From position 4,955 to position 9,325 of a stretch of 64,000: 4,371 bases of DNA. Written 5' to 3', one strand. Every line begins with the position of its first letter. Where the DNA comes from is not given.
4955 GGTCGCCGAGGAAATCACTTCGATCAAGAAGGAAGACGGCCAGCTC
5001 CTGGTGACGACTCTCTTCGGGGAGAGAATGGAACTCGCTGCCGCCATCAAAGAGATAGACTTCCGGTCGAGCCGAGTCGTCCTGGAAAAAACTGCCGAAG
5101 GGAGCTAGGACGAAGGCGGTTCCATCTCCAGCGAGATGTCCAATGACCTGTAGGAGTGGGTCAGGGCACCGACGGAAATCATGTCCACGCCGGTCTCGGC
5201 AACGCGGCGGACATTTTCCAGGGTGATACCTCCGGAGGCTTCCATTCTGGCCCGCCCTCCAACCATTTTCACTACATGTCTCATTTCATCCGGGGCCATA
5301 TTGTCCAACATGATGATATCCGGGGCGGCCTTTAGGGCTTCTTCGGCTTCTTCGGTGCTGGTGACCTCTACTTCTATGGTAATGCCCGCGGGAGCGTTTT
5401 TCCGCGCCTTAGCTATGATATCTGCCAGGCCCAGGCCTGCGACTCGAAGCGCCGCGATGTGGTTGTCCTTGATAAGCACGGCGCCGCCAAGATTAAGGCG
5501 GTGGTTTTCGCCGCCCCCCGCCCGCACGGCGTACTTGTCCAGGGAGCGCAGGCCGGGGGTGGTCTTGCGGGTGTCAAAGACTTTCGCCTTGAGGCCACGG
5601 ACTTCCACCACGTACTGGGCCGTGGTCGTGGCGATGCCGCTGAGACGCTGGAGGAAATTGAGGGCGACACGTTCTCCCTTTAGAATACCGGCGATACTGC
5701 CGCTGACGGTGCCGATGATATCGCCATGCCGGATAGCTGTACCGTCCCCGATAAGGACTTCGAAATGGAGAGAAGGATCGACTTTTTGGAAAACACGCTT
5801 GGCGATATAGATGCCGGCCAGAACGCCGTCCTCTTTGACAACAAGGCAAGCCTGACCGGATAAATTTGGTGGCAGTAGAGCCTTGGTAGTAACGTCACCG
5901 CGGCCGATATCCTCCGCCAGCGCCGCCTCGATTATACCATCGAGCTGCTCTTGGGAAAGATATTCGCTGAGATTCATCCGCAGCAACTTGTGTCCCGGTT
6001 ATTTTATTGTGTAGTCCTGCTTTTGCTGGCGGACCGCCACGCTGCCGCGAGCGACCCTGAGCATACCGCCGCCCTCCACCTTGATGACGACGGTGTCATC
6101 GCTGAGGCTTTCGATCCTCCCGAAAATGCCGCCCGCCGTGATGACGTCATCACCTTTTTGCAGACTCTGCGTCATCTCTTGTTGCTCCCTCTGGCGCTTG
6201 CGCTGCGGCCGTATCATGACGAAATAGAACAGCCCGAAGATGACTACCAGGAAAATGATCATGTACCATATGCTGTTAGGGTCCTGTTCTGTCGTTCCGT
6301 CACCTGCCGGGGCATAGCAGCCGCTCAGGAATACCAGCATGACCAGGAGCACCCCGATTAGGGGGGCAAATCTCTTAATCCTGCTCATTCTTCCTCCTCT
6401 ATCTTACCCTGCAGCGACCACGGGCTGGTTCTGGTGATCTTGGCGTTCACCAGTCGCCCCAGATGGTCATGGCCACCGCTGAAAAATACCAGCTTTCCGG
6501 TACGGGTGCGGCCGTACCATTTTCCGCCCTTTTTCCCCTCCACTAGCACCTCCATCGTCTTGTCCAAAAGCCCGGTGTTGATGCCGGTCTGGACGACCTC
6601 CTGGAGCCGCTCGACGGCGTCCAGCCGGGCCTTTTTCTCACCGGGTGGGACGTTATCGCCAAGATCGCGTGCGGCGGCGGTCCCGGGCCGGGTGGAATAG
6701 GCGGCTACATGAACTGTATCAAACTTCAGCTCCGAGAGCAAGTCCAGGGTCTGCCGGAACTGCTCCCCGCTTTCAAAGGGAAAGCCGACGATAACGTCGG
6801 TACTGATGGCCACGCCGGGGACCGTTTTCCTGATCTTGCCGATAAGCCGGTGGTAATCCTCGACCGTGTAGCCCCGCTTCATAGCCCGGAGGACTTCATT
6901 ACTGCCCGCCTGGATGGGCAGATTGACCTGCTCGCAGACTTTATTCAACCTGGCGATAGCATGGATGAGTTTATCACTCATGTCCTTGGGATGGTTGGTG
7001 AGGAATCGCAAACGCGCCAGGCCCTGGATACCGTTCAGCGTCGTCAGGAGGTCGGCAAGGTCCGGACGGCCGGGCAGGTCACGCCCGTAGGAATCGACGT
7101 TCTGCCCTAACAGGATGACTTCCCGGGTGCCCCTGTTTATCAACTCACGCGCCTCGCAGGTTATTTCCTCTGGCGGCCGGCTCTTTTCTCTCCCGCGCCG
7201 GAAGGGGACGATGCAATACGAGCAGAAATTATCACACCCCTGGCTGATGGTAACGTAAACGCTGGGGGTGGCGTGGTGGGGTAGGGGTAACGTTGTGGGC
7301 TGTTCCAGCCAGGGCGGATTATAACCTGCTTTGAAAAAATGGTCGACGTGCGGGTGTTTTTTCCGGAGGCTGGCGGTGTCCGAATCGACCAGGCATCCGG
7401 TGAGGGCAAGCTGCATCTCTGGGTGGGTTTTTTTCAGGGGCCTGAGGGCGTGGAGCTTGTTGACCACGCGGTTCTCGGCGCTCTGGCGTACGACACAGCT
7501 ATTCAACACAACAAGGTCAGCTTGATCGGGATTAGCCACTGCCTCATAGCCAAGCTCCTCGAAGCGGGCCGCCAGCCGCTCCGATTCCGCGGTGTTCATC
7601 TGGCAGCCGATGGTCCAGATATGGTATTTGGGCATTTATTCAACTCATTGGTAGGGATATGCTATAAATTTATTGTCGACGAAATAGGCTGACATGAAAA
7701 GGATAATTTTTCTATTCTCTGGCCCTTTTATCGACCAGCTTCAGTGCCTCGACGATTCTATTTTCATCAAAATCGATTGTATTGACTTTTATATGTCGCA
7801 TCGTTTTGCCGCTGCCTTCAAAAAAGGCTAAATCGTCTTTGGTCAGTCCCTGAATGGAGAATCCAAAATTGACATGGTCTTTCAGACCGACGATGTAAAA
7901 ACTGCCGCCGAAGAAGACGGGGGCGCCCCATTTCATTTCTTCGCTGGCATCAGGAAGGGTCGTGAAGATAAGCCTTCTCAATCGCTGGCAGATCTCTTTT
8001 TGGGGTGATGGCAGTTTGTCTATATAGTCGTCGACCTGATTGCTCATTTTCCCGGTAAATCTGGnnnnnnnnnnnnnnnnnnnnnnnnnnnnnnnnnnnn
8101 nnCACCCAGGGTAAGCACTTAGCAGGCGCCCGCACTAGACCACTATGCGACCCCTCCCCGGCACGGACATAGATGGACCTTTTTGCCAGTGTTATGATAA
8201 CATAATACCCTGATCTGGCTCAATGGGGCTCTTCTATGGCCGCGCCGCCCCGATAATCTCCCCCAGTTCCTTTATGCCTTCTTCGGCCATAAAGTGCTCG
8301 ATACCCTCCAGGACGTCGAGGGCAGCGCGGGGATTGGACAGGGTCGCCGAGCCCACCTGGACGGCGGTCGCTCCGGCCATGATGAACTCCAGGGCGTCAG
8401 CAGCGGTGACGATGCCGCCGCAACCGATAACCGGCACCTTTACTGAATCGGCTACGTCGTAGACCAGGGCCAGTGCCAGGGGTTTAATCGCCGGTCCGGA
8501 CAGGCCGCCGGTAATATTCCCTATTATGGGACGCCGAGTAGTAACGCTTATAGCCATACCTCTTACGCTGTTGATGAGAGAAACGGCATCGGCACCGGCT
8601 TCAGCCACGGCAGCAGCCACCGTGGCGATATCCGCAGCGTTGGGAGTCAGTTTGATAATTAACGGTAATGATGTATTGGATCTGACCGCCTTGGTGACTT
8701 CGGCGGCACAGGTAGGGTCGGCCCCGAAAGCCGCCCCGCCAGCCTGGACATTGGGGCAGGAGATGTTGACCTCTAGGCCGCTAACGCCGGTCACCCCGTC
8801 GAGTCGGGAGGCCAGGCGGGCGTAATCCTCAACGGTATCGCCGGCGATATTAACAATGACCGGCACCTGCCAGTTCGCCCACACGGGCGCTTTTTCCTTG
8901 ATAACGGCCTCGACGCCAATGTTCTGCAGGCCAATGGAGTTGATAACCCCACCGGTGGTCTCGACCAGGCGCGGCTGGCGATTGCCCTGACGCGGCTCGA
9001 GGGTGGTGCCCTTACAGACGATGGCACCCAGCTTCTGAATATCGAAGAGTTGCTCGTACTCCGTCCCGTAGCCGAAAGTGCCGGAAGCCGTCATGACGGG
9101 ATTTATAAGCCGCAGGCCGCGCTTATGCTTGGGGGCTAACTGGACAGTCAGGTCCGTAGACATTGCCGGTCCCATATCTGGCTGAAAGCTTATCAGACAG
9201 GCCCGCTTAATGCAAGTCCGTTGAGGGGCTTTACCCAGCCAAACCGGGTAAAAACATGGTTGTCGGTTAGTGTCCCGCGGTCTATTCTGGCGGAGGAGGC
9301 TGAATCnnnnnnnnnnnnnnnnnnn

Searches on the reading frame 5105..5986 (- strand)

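Call 82: search_protein_families(library=pfam, proteins=[window:5105-5986:-], max_evalue=0.00001)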
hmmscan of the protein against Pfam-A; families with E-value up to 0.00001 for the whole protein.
window:5105-5986:- (293 aa): 2 families
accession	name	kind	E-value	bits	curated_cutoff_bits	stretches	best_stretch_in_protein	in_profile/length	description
PF01729.25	QRPTase_C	-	1.5e-58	197.7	23.1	1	118-287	1-169/169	Quinolinate phosphoribosyl transferase, C-terminal domain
PF02749.22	QRPTase_N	-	1.3e-20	73.9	27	1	31-116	1-82/82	Quinolinate phosphoribosyl transferase, N-terminal domain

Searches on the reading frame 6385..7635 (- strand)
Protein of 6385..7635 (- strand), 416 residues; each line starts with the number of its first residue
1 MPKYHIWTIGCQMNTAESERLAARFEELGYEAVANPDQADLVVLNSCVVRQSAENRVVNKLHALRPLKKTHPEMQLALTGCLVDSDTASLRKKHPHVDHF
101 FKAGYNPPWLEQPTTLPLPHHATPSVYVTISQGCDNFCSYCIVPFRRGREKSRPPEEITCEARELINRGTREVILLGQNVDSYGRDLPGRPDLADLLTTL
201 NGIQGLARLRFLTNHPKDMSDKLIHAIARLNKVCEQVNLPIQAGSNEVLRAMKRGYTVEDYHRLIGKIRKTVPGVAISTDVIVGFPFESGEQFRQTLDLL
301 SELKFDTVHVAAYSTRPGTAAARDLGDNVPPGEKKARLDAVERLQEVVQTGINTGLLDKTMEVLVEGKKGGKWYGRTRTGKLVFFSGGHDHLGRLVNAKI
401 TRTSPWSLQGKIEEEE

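Call 82: search_protein_families(library=pfam, proteins=[window:6385-7635:-], max_evalue=0.00001)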
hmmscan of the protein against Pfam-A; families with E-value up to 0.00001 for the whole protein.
window:6385-7635:- (416 aa): 3 families
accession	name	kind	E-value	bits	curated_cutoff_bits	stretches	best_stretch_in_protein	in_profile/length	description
PF04055.27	Radical_SAM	-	6.9e-28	98.3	29.5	1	129-300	2-166/166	Radical SAM superfamily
PF00919.26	UPF0004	-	5.7e-26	90.8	27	1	3-101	1-97/98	Uncharacterized protein family UPF0004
PF01938.26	TRAM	-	3.6e-10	40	21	1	359-412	6-60/61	TRAM domain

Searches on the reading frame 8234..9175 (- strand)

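Call 82: search_protein_families(library=pfam, proteins=[window:8234-9175:-], max_evalue=0.00001)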
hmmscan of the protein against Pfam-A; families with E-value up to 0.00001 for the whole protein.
window:8234-9175:- (313 aa): 2 families
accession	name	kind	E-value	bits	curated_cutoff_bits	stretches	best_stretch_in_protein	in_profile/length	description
PF01180.27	DHO_dh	-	2.2e-79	267.1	27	1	20-296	8-291/291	Dihydroorotate dehydrogenase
PF01207.24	Dus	-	1.1e-10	41.6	20.4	1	104-283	54-222/311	Dihydrouridine synthase (Dus)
